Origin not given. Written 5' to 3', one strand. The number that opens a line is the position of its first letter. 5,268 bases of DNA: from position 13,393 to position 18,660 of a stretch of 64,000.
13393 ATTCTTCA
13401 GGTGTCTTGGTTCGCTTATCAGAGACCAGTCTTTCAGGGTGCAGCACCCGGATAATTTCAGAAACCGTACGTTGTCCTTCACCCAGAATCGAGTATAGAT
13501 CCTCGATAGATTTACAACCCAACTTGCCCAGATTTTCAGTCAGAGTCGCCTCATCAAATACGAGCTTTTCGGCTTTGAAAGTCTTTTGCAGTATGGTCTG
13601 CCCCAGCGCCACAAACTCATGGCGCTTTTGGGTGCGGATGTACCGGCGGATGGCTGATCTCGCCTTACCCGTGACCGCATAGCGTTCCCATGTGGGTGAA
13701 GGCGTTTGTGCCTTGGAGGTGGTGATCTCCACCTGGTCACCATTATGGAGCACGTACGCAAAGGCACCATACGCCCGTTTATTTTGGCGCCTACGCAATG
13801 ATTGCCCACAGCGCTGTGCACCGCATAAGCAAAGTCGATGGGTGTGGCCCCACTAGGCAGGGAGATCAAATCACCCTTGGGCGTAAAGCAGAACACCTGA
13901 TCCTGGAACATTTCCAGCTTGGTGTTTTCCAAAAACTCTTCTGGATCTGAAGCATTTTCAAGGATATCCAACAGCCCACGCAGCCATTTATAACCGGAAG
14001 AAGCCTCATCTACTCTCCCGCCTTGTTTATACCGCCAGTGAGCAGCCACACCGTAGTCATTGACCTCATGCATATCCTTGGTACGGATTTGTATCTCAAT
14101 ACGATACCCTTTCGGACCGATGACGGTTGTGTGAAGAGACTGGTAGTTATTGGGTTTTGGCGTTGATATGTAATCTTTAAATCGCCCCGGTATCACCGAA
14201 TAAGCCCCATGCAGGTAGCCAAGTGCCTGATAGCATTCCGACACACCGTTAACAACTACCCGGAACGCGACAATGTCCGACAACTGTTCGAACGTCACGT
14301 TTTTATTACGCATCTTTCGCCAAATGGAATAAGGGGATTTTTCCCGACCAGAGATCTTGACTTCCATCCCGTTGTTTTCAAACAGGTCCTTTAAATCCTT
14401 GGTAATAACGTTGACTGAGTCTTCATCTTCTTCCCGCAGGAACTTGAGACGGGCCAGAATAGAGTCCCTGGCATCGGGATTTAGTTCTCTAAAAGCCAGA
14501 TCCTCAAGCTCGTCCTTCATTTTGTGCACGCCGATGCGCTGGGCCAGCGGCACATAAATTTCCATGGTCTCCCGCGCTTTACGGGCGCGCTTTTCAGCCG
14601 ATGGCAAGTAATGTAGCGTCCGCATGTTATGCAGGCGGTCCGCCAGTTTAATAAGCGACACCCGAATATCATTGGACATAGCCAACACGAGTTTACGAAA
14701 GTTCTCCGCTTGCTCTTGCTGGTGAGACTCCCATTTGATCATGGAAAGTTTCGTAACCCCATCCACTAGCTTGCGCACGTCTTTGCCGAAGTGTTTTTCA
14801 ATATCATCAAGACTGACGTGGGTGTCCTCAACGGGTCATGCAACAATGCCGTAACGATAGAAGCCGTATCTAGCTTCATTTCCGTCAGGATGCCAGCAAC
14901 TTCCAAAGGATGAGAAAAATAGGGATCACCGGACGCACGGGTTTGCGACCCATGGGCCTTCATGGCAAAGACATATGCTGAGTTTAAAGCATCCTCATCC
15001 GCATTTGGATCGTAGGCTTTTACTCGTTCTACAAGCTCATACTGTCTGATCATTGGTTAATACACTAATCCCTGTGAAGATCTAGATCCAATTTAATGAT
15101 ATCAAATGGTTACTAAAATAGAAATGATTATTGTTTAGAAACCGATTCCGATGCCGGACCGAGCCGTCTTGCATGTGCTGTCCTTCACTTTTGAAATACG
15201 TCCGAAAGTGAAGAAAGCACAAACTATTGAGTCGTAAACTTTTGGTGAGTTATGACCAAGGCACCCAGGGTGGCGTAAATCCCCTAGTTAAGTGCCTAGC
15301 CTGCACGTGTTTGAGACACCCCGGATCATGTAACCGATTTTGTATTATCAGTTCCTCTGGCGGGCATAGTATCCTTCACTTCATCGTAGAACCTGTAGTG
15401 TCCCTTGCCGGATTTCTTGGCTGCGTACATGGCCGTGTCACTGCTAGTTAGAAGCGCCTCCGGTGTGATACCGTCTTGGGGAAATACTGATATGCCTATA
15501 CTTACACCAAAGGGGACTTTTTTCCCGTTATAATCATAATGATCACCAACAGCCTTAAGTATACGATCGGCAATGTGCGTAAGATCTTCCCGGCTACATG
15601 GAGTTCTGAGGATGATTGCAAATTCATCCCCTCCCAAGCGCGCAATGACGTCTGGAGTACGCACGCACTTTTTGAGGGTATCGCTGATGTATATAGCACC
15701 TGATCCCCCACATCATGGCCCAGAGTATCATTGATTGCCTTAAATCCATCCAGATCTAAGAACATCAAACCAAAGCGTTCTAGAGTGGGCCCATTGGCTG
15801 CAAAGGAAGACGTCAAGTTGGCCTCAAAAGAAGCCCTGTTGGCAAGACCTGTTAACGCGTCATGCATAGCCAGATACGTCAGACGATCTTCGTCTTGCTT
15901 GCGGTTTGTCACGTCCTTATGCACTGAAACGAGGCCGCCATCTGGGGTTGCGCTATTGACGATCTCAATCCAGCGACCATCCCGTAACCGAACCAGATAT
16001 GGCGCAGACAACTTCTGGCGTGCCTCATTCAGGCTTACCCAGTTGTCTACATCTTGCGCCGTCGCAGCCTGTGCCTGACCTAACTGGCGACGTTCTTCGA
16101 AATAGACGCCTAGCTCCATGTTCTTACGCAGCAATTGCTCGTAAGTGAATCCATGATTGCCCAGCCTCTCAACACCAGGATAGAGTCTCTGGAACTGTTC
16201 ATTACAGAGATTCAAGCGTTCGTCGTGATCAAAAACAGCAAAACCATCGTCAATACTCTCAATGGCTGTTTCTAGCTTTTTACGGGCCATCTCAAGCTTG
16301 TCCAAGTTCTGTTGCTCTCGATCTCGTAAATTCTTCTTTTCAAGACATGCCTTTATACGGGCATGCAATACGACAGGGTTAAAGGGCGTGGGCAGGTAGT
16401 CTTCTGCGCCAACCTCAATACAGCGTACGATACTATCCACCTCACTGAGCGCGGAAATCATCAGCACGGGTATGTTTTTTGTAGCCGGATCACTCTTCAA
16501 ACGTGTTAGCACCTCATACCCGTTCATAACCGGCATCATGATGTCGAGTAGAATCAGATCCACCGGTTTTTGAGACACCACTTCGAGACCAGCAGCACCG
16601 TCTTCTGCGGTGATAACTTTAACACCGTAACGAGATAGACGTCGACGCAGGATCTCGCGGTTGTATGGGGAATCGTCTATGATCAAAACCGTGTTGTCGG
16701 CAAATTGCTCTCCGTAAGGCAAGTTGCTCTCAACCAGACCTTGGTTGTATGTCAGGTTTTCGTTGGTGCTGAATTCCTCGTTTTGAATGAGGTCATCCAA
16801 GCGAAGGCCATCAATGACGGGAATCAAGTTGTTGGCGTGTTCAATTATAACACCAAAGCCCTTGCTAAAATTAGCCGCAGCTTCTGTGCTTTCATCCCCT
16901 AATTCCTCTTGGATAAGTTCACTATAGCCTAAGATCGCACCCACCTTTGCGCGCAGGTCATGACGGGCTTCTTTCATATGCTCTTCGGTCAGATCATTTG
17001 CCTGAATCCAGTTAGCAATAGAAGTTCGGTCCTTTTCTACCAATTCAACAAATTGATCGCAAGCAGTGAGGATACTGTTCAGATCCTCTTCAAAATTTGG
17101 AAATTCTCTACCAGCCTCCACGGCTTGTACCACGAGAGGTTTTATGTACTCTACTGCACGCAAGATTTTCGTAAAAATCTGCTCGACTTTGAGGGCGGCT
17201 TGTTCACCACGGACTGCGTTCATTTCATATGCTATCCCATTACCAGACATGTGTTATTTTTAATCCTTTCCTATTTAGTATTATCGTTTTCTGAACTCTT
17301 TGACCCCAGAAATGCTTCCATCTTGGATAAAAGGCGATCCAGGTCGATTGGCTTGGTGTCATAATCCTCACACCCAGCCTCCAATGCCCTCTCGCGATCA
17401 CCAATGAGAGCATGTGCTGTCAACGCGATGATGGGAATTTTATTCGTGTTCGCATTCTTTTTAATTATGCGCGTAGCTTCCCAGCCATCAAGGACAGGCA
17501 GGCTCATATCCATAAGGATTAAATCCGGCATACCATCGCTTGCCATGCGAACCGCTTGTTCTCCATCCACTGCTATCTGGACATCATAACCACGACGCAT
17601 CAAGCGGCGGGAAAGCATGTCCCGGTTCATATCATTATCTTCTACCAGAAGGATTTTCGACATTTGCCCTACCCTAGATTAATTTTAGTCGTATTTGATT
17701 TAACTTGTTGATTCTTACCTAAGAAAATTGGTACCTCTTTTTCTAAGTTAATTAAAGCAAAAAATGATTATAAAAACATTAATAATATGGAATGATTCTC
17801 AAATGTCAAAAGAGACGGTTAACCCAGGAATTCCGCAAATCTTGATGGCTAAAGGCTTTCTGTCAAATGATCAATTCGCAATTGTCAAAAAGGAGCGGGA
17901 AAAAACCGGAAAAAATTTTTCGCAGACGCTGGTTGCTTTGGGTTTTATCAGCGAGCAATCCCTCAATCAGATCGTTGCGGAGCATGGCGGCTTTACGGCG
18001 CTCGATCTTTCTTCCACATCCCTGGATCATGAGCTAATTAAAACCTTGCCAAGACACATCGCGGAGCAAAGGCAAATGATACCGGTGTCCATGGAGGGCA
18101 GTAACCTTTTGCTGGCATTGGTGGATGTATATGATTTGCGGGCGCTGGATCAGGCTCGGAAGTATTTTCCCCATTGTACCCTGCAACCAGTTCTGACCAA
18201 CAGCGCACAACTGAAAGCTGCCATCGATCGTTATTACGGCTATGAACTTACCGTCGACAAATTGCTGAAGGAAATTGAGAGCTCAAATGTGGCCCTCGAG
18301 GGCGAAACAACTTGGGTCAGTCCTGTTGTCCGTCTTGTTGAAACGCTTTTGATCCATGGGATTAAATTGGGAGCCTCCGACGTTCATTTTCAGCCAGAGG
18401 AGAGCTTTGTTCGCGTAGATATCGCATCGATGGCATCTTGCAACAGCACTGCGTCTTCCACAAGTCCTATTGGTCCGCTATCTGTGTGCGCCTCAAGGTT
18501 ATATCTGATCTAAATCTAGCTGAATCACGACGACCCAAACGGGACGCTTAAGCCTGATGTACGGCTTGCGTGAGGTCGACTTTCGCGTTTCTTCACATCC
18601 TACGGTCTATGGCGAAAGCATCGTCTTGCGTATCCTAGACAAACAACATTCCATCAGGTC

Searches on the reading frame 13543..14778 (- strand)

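Call 20: search_protein_families(library=pfam, proteins=[window:13543-14778:-], max_evalue=0.001)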
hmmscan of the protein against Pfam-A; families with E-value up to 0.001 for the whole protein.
window:13543-14778:- (412 aa): 3 families
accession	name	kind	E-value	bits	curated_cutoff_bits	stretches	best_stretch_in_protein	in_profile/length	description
PF04607.23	RelA_SpoT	-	2e-42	144.5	27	1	144-254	1-112/113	Region found in RelA / SpoT proteins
PF13328.12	HD_4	-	2.2e-24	86.4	27.2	1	3-84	69-155/156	HD domain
PF02824.27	TGS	-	1.8e-15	57.2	22.2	1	296-342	2-48/60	TGS domain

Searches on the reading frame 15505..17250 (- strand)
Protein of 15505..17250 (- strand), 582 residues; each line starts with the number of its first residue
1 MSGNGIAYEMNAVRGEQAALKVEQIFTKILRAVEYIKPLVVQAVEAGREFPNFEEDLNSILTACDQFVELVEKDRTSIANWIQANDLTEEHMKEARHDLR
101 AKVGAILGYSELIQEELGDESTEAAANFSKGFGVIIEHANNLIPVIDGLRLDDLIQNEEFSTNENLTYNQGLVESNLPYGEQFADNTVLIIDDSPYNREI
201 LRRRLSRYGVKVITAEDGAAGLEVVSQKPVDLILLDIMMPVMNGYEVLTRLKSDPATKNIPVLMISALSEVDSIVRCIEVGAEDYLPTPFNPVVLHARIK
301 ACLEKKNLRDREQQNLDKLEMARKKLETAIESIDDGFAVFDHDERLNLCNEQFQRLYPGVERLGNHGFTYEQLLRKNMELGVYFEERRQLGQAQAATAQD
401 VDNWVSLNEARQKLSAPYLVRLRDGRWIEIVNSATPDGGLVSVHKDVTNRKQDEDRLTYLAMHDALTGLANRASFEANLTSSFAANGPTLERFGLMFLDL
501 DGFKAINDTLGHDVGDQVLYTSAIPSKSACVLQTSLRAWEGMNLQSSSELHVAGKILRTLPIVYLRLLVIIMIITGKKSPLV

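Call 20: search_protein_families(library=pfam, proteins=[window:15505-17250:-], max_evalue=0.001)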
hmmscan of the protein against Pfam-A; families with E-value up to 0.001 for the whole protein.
window:15505-17250:- (582 aa): 4 families
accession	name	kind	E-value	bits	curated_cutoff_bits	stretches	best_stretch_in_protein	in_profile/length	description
PF00072.30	Response_reg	-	1.7e-28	99.4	30.2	1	188-300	1-111/111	Response regulator receiver domain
PF12860.13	PAS_7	-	1.6e-20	73.8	27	1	330-454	1-114/115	PAS fold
PF00990.26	GGDEF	-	3.1e-18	66.5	23.8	1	461-523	1-63/161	Diguanylate cyclase, GGDEF domain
PF13188.13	PAS_8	-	0.00024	21.3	21.8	0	325-357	2-34/65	PAS domain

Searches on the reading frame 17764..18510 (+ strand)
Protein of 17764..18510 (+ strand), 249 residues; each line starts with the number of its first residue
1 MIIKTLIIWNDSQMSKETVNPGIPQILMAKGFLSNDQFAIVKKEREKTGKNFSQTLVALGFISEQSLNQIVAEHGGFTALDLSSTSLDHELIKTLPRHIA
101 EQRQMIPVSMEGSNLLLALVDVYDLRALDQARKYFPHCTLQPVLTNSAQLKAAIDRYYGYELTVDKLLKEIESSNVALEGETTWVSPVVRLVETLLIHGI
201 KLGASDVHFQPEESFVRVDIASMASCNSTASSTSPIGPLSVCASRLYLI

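Call 20: search_protein_families(library=pfam, proteins=[window:17764-18510:+], max_evalue=0.001)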
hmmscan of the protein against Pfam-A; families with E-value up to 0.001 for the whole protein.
window:17764-18510:+ (249 aa): 1 family
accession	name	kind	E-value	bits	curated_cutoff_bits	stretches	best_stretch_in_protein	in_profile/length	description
PF05157.20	MshEN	-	8.4e-17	61.4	23.1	1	79-162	5-88/90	MshEN domain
